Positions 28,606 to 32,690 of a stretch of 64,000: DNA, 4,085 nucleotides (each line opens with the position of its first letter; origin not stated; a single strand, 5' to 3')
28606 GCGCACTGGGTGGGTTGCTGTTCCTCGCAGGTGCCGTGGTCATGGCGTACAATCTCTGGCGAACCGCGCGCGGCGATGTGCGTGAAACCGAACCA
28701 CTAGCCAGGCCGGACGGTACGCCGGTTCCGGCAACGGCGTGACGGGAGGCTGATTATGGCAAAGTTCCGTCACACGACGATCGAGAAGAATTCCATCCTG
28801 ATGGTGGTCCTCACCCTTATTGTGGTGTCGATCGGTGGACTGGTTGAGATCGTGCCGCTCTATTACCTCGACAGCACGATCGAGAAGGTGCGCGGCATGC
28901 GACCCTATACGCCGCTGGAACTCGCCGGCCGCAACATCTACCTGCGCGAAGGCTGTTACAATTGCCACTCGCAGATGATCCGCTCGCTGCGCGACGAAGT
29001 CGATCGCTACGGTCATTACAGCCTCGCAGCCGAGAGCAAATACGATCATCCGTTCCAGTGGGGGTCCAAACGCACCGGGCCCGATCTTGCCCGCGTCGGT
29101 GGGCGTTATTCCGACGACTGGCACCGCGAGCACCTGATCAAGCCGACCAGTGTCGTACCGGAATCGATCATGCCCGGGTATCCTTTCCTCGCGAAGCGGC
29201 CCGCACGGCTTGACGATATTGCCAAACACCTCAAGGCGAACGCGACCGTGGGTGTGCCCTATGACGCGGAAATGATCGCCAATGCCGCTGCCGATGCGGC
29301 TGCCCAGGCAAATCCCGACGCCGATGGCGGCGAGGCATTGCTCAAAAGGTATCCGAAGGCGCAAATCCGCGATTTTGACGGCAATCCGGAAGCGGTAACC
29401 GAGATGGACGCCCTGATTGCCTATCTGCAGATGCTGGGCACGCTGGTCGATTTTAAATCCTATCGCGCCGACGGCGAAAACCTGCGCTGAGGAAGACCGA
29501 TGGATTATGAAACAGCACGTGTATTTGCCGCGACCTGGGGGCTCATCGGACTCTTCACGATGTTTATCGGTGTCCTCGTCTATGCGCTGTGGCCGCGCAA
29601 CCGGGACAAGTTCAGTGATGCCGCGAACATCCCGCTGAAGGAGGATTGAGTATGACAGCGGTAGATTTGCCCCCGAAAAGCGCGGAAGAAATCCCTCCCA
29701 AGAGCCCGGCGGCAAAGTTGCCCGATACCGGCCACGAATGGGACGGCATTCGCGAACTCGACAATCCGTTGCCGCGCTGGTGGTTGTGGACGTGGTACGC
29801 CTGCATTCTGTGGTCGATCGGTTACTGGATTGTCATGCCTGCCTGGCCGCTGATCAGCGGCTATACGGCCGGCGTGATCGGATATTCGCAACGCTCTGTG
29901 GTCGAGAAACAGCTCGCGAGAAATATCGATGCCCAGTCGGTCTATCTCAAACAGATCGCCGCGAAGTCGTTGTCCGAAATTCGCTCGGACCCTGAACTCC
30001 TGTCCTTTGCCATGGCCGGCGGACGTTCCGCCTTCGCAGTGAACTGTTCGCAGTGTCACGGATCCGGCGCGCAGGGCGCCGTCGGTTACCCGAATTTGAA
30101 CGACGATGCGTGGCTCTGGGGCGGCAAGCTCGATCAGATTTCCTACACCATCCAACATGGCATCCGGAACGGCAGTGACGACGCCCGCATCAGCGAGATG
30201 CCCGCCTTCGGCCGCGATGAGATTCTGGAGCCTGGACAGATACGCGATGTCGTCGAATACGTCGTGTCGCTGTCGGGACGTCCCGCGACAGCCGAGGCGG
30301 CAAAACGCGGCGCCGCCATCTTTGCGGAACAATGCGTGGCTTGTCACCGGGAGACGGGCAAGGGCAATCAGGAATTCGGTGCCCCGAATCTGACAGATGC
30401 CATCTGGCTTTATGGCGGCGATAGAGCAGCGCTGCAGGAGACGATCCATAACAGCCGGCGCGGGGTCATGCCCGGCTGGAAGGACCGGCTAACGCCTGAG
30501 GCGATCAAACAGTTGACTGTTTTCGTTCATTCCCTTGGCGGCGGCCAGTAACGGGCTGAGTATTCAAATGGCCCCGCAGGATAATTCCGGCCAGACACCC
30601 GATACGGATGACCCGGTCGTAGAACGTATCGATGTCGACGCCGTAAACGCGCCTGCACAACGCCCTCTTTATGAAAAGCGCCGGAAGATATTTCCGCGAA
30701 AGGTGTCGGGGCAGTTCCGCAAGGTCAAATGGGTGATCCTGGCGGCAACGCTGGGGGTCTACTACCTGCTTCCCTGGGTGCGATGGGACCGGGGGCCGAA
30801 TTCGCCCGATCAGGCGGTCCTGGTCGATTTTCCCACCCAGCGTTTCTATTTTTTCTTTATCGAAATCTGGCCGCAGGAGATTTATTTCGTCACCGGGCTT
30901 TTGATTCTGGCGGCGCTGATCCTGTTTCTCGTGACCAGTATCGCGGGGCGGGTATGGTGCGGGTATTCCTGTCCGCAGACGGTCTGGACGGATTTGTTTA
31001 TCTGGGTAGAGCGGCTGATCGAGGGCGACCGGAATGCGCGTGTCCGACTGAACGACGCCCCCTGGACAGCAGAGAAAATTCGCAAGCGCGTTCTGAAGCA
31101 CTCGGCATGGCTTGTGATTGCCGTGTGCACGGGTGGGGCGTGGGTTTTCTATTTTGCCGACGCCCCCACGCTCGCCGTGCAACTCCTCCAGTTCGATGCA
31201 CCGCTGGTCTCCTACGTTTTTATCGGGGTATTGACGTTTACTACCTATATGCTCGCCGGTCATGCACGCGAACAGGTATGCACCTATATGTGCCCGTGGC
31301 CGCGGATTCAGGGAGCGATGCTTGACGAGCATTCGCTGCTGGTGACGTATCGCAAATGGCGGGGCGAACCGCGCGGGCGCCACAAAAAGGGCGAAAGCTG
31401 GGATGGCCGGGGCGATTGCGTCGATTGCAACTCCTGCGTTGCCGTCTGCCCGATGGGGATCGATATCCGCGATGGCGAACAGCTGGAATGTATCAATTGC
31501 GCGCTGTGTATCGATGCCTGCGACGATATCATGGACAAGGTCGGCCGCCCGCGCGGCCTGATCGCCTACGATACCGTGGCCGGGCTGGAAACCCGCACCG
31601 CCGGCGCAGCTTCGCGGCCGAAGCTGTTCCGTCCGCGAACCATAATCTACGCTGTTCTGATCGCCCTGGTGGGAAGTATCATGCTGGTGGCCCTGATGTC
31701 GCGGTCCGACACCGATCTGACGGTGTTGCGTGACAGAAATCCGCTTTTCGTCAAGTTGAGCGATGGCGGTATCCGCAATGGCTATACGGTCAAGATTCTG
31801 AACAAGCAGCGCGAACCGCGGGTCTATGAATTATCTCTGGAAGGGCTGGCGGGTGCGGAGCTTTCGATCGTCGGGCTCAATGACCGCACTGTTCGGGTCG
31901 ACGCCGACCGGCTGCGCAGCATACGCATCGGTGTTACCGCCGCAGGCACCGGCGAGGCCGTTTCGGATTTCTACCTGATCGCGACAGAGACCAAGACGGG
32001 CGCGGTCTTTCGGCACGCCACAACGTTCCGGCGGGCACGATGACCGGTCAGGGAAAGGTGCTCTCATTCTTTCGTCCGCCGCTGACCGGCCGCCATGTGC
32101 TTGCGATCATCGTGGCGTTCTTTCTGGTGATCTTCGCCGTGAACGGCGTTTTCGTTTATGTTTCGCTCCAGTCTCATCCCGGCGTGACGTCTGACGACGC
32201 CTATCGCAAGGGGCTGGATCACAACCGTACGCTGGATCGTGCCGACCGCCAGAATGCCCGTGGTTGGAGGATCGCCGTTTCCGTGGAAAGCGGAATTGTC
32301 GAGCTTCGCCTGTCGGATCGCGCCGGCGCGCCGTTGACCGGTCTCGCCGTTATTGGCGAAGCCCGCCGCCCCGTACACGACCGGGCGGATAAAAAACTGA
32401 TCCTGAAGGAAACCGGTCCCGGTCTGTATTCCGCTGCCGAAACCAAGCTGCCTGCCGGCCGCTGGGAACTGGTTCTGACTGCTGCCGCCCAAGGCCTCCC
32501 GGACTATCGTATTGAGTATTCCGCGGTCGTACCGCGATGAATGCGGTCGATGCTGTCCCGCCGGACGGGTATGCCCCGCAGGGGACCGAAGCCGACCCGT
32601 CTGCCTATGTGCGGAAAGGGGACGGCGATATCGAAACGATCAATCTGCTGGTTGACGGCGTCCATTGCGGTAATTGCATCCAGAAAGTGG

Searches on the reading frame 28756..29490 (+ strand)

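Call 11: search_protein_families(library=pfam, proteins=[window:28756-29490:+], max_evalue=0.001)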
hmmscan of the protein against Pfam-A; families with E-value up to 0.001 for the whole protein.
window:28756-29490:+ (244 aa): 1 family
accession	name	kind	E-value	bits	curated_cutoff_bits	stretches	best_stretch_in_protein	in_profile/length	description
PF02433.20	FixO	-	1.6e-96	322.4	29.6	1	6-231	1-219/219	Cytochrome C oxidase, mono-heme subunit/FixO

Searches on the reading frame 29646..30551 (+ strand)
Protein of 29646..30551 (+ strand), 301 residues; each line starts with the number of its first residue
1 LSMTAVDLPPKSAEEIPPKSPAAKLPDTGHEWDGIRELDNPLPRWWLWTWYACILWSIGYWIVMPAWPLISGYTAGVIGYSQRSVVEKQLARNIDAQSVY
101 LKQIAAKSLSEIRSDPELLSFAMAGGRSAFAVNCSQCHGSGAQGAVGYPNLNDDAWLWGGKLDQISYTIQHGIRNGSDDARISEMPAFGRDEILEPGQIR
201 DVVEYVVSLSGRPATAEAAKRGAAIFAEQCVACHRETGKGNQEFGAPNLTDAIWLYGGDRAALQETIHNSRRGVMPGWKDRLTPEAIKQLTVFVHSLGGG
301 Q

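Call 75: search_protein_families(library=pfam, proteins=[window:29646-30551:+], max_evalue=0.001)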
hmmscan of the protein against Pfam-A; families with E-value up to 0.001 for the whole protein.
window:29646-30551:+ (301 aa): 3 families
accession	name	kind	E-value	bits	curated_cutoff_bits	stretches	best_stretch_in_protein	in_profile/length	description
PF13442.11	Cytochrome_CBB3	-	8.1e-25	87.4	27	2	218-294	2-68/68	Cytochrome C oxidase, cbb3-type, subunit III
PF00034.26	Cytochrom_C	-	3.6e-23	83.1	21.3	2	126-210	4-90/90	Cytochrome c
PF14715.11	FixP_N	-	8.4e-22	77.1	24.9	1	27-70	4-47/48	N-terminal domain of cytochrome oxidase-cbb3, FixP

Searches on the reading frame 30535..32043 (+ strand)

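Call 12: search_protein_families(library=pfam, proteins=[window:30535-32043:+], max_evalue=0.001)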
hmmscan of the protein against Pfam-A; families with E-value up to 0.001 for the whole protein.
window:30535-32043:+ (502 aa): 8 families
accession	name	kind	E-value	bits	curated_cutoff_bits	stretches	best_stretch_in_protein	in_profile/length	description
PF13746.11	Fer4_18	-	2.1e-37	128.2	27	1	244-346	1-112/114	4Fe-4S dicluster domain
PF11614.14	FixG_C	-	4.6e-25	88.5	25.6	1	383-498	1-116/119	IG-like fold at C-terminal of FixG, putative oxidoreductase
PF12801.12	Fer4_5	-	1.3e-07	31.9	22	1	122-161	4-44/48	4Fe-4S binding domain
PF13183.11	Fer4_8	-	2.8e-07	31.4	27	1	248-309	10-68/68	4Fe-4S dicluster domain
PF13534.11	Fer4_17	-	1.1e-06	29.5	22.2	1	248-310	7-61/61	4Fe-4S dicluster domain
PF13187.11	Fer4_9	-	8.6e-05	22.9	27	1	249-308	8-50/52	4Fe-4S dicluster domain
PF12838.12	Fer4_7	-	9.3e-05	23.3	27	0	249-309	8-52/52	4Fe-4S dicluster domain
PF13237.11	Fer4_10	-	0.00099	19.4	25.5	0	293-329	7-52/53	4Fe-4S dicluster domain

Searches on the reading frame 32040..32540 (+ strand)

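Call 12: search_protein_families(library=pfam, proteins=[window:32040-32540:+], max_evalue=0.001)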
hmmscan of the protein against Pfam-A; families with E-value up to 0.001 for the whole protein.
window:32040-32540:+ (166 aa): 1 family
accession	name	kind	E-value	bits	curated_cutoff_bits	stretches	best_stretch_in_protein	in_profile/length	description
PF05751.16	FixH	-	2.1e-34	119.1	23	1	15-151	3-139/150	FixH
